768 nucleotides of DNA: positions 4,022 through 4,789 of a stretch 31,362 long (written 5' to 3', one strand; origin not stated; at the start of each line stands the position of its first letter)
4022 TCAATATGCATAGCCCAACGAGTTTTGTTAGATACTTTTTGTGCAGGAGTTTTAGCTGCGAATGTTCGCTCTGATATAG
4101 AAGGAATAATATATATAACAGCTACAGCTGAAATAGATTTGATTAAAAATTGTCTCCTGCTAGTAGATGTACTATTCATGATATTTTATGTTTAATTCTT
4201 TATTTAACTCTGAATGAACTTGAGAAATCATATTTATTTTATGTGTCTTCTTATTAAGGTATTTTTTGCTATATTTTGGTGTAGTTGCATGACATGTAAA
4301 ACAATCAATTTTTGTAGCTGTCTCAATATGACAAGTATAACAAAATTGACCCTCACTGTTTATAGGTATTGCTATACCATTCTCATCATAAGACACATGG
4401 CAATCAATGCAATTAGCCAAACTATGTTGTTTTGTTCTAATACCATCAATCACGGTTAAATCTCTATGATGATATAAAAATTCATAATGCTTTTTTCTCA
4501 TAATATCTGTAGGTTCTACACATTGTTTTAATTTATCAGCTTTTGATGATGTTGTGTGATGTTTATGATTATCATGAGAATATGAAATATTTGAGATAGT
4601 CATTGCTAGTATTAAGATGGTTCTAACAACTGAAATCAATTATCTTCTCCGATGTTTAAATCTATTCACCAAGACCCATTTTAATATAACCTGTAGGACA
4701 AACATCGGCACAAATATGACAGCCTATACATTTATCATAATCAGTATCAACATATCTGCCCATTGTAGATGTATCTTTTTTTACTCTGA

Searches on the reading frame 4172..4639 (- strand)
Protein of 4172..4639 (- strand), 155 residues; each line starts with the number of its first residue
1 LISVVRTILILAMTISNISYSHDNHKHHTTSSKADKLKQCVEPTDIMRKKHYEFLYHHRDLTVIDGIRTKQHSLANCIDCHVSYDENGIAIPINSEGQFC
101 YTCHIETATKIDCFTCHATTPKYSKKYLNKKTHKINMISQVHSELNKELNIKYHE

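Call 63: search_protein_families(library=ncbifam, proteins=[window:4172-4639:-], max_evalue=0.00001)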
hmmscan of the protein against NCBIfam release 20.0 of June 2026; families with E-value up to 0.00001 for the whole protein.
window:4172-4639:- (155 aa): 1 family
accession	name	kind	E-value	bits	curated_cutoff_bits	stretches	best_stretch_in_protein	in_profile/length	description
NF038038.1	cytoc_DsrJ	equivalog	1.6e-12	47.8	100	1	7-117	15-121/121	sulfate reduction electron transfer complex DsrMKJOP subunit DsrJ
